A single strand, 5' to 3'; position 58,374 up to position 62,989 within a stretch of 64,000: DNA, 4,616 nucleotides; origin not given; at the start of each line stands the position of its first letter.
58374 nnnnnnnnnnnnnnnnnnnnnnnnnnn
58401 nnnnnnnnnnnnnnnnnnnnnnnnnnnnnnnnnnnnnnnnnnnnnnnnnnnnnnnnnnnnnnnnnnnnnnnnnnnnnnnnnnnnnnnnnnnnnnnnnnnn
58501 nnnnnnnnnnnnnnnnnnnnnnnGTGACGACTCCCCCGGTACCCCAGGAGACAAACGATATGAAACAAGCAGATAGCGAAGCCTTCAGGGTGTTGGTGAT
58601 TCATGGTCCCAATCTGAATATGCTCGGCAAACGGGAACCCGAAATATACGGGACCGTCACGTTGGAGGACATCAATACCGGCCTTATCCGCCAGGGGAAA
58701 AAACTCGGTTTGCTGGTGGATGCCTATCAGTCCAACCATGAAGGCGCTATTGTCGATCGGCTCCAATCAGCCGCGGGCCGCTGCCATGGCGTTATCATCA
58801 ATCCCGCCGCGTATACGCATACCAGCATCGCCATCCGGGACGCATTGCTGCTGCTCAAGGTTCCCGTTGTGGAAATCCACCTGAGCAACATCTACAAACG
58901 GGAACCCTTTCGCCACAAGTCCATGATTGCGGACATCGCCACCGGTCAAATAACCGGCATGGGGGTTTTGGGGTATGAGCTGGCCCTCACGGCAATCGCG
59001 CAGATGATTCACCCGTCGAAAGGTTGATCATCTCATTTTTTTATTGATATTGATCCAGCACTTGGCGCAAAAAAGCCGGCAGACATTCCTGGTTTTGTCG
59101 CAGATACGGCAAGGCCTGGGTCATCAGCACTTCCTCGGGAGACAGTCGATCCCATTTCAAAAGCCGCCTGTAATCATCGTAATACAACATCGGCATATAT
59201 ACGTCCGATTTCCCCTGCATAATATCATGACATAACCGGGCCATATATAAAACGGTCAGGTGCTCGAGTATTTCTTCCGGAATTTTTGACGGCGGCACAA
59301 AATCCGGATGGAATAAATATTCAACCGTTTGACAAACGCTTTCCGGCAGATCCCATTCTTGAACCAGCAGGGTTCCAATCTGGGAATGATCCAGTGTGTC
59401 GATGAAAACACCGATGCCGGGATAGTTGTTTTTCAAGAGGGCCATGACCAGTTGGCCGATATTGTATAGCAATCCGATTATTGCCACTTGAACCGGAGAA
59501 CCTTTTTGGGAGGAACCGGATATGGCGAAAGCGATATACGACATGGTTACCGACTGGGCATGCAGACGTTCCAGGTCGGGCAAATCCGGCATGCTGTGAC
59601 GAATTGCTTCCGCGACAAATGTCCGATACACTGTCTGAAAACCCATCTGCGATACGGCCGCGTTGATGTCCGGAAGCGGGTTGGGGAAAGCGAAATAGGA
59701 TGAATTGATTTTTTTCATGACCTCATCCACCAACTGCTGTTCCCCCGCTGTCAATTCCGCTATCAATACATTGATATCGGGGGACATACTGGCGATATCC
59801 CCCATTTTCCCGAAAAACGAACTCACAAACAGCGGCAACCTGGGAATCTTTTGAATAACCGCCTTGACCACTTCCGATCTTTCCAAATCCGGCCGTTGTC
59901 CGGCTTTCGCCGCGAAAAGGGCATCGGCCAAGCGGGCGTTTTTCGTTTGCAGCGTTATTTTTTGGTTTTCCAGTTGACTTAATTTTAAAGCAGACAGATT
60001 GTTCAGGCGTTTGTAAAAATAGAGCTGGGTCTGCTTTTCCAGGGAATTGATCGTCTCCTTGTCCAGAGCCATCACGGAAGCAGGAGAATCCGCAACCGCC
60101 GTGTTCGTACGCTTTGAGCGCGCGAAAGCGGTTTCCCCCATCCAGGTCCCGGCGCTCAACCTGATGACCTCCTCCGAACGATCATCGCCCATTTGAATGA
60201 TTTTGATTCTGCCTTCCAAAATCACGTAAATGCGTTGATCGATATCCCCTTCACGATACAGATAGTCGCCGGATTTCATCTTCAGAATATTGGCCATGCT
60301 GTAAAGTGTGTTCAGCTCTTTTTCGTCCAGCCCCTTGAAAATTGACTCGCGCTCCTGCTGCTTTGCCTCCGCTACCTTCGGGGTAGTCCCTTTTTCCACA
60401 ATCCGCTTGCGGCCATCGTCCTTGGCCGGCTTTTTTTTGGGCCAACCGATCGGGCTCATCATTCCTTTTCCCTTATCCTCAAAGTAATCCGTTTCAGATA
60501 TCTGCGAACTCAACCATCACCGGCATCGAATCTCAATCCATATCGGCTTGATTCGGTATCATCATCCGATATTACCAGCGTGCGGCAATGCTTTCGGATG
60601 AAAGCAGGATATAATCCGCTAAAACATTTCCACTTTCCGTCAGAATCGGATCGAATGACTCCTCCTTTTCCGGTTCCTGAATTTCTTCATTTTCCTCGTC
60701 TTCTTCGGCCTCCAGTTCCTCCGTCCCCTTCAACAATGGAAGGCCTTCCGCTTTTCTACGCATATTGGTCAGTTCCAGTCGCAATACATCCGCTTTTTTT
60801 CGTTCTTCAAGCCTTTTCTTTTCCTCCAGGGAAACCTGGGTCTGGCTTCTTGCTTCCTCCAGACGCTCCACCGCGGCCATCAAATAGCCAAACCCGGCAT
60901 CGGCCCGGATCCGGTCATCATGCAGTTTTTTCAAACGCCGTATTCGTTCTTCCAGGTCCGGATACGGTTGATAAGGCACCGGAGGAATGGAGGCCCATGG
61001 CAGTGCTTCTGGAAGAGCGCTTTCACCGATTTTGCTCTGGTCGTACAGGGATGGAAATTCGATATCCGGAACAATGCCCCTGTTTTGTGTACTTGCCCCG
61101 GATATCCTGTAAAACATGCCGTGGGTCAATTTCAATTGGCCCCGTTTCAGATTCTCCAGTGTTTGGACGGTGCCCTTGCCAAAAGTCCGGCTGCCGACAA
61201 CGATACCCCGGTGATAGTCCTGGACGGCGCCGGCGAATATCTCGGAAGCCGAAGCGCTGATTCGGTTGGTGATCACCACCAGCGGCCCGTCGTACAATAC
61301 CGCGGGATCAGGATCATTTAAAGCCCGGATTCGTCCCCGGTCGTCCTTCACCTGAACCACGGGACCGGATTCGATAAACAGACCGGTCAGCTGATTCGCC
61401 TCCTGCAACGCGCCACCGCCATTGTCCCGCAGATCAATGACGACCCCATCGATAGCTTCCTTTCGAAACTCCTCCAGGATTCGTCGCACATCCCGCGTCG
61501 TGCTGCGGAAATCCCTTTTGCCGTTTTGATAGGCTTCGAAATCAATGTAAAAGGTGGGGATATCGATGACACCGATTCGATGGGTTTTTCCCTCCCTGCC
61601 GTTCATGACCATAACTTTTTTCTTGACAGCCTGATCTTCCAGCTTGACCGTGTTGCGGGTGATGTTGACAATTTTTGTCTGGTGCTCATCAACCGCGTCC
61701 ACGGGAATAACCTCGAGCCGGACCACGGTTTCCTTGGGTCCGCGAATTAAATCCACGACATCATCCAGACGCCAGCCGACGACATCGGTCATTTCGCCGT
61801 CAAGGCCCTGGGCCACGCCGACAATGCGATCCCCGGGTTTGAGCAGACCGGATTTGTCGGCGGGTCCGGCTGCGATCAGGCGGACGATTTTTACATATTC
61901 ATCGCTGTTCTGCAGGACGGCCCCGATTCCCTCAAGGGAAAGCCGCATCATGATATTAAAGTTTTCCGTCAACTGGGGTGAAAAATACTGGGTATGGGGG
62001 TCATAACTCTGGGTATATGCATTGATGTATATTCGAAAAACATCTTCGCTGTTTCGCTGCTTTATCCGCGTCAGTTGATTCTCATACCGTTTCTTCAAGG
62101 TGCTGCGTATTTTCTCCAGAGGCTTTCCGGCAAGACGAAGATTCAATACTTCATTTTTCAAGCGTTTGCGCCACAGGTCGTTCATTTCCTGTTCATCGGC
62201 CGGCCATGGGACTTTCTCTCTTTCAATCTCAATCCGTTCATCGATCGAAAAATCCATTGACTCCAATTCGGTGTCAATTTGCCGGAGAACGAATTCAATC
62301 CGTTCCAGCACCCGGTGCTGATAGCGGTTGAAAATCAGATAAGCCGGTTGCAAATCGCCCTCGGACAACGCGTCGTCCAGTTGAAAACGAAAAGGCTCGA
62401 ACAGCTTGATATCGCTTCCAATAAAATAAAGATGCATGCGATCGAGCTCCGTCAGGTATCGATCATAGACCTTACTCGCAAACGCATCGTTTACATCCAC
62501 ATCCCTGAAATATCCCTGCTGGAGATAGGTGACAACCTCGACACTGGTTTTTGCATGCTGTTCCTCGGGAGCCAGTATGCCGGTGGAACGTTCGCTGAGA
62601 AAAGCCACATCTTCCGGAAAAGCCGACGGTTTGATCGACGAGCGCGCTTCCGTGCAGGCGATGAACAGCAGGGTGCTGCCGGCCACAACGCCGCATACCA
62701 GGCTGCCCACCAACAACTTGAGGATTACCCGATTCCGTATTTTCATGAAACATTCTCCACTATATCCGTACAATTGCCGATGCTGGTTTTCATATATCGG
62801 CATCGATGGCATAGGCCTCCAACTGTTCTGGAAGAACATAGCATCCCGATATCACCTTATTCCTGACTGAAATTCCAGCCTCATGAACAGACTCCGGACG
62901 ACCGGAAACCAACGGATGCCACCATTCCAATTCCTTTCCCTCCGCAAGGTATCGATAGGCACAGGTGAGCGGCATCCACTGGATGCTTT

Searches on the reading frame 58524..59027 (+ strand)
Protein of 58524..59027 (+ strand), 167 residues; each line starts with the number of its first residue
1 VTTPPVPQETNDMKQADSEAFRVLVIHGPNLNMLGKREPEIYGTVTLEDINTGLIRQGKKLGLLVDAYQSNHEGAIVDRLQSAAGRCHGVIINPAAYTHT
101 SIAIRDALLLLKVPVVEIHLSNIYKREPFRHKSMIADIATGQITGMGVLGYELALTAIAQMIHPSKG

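Call 58: search_protein_families(library=ncbifam, proteins=[window:58524-59027:+], max_evalue=0.00001)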
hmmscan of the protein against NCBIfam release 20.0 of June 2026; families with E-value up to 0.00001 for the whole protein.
window:58524-59027:+ (167 aa): 5 families
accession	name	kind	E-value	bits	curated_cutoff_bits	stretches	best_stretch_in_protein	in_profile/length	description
NF003805.0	PRK05395.1-2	subfamily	1.4e-62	209.5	146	1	22-163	3-144/147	type II 3-dehydroquinate dehydratase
NF003807.0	PRK05395.1-4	subfamily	2.2e-62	209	130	1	20-162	3-145/148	type II 3-dehydroquinate dehydratase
TIGR01088.1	aroQ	equivalog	7.5e-61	203.9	169.85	1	22-161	1-140/141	type II 3-dehydroquinate dehydratase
NF003806.0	PRK05395.1-3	subfamily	7.5e-60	200.7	171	1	22-163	4-145/149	type II 3-dehydroquinate dehydratase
NF003804.0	PRK05395.1-1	subfamily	1.3e-58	196.9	195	1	19-162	3-147/151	type II 3-dehydroquinate dehydratase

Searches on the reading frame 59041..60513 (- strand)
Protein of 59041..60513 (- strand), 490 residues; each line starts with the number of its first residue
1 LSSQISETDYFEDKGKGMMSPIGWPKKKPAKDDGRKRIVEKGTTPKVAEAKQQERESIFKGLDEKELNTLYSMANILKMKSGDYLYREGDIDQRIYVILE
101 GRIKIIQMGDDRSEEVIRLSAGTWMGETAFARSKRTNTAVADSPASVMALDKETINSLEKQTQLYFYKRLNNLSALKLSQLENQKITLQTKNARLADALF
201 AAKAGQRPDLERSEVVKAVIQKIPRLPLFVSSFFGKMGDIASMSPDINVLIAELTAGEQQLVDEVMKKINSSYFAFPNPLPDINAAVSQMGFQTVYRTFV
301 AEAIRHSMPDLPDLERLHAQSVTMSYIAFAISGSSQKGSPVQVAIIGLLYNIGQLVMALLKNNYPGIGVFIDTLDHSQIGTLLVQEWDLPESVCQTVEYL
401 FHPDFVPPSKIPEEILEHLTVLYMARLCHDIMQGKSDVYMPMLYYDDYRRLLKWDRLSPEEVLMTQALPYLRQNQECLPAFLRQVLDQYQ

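Call 58: search_protein_families(library=ncbifam, proteins=[window:59041-60513:-], max_evalue=0.00001)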
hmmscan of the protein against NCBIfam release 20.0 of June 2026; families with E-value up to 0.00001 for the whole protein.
window:59041-60513:- (490 aa): 3 families
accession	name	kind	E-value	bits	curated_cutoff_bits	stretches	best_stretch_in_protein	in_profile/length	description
TIGR03896.1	cyc_nuc_ocin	subfamily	2.1e-09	37.2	161.05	1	58-184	145-272/317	bacteriocin-type transport-associated protein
NF041163.2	encap_f2b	equivalog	5.1e-09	35.8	400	1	31-164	52-188/450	family 2B encapsulin nanocompartment shell protein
NF058543.1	ActPatMycb56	equivalog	3.7e-08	32.6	460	1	58-146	3-92/317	acetyltransferase Pat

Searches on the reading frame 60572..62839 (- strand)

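Call 58: search_protein_families(library=ncbifam, proteins=[window:60572-62839:-], max_evalue=0.00001)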
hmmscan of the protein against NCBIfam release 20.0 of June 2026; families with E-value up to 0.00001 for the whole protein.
window:60572-62839:- (755 aa): 11 families
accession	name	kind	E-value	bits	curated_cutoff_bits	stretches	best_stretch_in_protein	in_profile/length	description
NF008388.1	PRK11186.1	exception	3e-204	680.2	825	1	85-718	31-649/663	carboxy terminal-processing peptidase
TIGR00225.1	prc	subfamily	1.6e-88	297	218.6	1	259-609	7-328/335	C-terminal processing peptidase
NF051464.1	tail_spec_CT441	exception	1.7e-88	298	700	1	112-639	37-570/645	tail-specific protease Tsp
TIGR03900.1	prc_long_Delta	hypoth_equivalog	2.3e-54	184.7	660.95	1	258-595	95-404/973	MXAN_5808 family serine peptidase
NF045589.1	Cterm_S41_CtpB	exception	2.3e-43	148.4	633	1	262-596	76-381/416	carboxyl-terminal processing protease CtpB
NF052377.1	lmo1851_S41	exception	1e-42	146.4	725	1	265-595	68-367/468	lmo1851 family serine protease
NF045588.1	Cterm_S41_CtpA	exception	1.5e-39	136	625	1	260-594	68-375/401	carboxyl-terminal processing protease CtpA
NF045590.1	Cterm_S41_CtpC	exception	3.4e-39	134.8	665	1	260-595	73-378/418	carboxyl-terminal processing protease CtpC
NF045591.1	Cterm_S41_CtpZ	exception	3.2e-37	128.2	525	1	261-594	69-373/403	carboxyl-terminal processing protease CtpZ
NF033424.1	chlamy_CPAF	equivalog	2.8e-12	46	250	1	509-595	448-538/564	protease-like activity factor CPAF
NF058627.1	S41_Gfo1087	equivalog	1.8e-07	30.5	455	0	450-486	239-275/489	GFO_1087 family putative carboxy terminal peptidase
